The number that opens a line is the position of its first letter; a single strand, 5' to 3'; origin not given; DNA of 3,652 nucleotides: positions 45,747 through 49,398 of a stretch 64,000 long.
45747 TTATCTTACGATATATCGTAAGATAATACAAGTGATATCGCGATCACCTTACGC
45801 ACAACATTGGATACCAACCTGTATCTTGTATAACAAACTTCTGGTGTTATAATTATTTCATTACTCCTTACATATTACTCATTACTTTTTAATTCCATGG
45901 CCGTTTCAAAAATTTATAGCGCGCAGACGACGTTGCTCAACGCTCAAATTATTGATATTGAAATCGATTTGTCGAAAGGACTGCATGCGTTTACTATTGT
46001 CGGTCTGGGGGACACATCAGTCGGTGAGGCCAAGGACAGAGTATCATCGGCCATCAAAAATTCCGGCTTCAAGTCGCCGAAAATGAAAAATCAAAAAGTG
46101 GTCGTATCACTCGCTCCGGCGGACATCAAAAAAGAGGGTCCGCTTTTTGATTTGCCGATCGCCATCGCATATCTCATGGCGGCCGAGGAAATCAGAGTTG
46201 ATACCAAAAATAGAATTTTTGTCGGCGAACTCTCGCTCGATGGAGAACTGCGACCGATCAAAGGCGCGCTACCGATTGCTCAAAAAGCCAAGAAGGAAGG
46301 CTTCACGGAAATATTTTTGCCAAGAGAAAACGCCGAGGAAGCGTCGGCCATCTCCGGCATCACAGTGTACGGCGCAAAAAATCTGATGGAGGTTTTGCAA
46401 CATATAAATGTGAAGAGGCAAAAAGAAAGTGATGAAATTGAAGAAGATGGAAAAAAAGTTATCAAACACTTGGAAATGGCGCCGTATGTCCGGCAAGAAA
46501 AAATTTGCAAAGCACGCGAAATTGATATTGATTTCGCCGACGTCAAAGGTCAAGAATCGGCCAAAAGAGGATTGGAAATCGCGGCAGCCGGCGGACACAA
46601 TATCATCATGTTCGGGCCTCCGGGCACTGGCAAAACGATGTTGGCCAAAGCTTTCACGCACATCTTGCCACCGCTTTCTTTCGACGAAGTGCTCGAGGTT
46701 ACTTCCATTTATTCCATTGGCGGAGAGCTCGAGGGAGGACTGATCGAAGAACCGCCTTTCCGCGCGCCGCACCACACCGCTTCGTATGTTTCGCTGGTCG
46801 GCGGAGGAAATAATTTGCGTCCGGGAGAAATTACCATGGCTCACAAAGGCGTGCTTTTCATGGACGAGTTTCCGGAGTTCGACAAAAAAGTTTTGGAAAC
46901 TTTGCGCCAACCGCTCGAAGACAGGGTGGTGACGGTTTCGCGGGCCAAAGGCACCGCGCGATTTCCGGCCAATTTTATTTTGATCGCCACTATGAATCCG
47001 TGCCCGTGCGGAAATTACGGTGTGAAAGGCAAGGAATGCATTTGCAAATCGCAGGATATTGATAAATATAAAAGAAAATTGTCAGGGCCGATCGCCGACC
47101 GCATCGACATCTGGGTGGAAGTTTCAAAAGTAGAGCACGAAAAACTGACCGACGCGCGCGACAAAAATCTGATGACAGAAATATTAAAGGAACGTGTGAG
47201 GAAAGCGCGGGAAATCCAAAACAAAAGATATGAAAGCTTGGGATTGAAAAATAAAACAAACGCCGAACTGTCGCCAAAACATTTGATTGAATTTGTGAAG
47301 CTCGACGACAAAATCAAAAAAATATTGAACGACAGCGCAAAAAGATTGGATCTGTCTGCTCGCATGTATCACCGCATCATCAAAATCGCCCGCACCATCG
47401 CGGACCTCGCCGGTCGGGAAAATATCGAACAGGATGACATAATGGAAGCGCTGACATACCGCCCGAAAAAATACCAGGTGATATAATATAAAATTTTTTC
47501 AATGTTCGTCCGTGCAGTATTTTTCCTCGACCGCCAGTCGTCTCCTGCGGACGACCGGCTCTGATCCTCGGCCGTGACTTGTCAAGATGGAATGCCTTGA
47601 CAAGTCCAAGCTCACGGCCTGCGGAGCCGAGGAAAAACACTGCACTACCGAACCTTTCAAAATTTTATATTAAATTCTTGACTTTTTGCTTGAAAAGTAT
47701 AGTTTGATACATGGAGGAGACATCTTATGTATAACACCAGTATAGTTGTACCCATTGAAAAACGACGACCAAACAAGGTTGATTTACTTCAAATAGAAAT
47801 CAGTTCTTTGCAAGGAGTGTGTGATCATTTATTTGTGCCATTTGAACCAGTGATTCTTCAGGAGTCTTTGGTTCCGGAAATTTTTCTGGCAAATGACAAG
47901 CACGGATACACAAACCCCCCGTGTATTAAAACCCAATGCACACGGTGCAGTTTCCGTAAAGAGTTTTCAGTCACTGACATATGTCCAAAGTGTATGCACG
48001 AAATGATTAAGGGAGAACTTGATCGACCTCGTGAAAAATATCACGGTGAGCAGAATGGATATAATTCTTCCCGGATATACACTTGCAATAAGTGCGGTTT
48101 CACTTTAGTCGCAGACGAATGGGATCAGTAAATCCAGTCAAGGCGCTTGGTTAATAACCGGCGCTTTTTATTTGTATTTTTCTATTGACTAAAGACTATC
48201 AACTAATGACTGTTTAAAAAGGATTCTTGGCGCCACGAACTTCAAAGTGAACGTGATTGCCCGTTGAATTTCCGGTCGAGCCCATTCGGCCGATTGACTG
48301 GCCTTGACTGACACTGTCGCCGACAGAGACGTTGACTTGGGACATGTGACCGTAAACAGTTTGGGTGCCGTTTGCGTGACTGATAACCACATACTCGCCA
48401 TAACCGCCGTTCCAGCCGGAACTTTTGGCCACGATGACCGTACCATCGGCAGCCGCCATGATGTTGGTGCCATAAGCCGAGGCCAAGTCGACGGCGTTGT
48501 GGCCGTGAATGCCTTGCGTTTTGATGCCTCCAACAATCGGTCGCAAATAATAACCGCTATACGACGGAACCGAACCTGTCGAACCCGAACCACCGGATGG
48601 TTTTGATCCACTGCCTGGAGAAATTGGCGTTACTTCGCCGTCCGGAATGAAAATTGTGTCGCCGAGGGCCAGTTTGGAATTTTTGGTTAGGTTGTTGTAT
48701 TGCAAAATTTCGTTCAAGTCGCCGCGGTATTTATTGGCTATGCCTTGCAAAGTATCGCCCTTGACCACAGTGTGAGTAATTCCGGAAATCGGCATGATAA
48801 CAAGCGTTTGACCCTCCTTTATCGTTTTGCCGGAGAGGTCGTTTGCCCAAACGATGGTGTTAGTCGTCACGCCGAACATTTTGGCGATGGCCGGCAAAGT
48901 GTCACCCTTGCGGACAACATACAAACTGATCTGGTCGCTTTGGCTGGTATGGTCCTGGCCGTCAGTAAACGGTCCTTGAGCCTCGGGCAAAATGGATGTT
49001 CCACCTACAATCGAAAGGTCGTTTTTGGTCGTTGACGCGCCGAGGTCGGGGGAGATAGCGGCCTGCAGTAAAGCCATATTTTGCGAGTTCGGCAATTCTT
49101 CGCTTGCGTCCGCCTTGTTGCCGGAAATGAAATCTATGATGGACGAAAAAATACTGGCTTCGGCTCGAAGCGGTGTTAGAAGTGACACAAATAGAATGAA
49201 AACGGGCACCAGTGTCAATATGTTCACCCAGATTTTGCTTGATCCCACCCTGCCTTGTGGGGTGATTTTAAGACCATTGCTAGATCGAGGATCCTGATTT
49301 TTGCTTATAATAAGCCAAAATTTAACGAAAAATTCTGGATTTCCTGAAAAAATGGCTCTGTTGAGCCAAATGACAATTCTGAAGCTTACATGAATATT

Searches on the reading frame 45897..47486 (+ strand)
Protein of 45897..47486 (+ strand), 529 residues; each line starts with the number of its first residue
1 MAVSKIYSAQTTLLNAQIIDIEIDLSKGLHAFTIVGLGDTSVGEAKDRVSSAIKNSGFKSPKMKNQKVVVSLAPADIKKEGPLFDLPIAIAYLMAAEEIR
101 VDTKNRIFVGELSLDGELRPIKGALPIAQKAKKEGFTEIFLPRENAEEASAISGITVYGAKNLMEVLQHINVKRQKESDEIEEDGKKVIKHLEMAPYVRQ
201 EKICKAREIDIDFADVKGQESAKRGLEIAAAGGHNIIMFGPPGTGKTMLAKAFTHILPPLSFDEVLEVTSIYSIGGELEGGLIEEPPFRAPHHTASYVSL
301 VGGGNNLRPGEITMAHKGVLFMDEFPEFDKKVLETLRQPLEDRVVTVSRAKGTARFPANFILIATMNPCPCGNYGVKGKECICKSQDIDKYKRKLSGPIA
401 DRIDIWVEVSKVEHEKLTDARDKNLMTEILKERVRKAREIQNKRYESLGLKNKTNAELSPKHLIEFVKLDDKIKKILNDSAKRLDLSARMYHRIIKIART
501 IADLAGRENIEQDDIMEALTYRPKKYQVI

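Call 43: search_protein_families(library=pfam, proteins=[window:45897-47486:+], max_evalue=0.001)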
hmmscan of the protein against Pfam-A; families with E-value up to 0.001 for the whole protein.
window:45897-47486:+ (529 aa): 12 families
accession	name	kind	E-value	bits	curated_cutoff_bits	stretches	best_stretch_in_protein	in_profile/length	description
PF01078.27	Mg_chelatase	-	1.3e-91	306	20.3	1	212-416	1-206/207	Magnesium chelatase, subunit ChlI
PF13541.12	ChlI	-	9.6e-43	145.4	27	1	21-145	1-121/121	Subunit ChlI of Mg-chelatase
PF13335.12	Mg_chelatase_C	-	3.8e-28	98.4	26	1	428-522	5-94/94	Magnesium chelatase, subunit ChlI C-terminal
PF07728.20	AAA_5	-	1.1e-12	48.6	22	1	302-370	50-125/139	AAA domain (dynein-related subfamily)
PF00493.29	MCM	-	9.8e-09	35.1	23.3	1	306-375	111-179/224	MCM P-loop domain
PF05362.19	Lon_C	-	1.3e-07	31.9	21.1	1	16-167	40-199/205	Lon protease (S16) C-terminal proteolytic domain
PF00158.32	Sigma54_activat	-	1.3e-05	25.3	20.2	1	226-365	15-140/168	Sigma-54 interaction domain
PF00004.35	AAA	-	7.4e-05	23.6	21.2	1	236-257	1-22/131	ATPase family associated with various cellular activities (AAA)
PF05496.18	RuvB_N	-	7.6e-05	23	27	0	216-253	9-53/159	Holliday junction DNA helicase RuvB P-loop domain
PF20030.5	bpMoxR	-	0.00035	20.1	27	0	226-266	24-64/205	MoxR domain in the MoxR-vWA-beta-propeller ternary systems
PF13401.12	AAA_22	-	0.00078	20.2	27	0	235-288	7-64/130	AAA domain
PF07726.17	AAA_3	-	0.00083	19.7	27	0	318-369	64-113/131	ATPase family associated with various cellular activities (AAA)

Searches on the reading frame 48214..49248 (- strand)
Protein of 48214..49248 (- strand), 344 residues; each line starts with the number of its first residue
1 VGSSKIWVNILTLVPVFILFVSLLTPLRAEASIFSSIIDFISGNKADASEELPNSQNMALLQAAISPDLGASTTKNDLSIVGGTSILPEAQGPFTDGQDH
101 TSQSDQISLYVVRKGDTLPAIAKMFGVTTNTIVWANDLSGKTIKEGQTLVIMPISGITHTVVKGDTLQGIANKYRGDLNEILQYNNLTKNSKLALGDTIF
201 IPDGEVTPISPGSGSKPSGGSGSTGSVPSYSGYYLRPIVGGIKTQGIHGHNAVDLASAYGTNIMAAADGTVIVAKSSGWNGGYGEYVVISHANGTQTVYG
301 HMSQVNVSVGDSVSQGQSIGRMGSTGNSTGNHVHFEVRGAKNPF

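Call 43: search_protein_families(library=pfam, proteins=[window:48214-49248:-], max_evalue=0.001)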
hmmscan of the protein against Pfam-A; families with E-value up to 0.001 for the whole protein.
window:48214-49248:- (344 aa): 5 families
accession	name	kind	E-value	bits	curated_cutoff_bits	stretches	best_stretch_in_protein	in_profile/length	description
PF01551.29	Peptidase_M23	-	3.2e-31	107.8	28.7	1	249-342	2-92/96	Peptidase family M23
PF01476.26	LysM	-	6.8e-24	84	20.9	2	110-151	1-42/43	LysM domain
PF23473.1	LysM3_LYK4_5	-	2.5e-13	50.3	29.3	1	110-143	5-38/48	LYK4/5 LysM3 domain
PF23446.1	LysM1_NFP_LYK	-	2.3e-05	25.6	36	0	117-154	17-55/60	NFP/LYK LysM1 domain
PF23462.1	LysM3_NFP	-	0.00014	22.8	28.1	0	163-202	9-47/48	NFP LysM3 domain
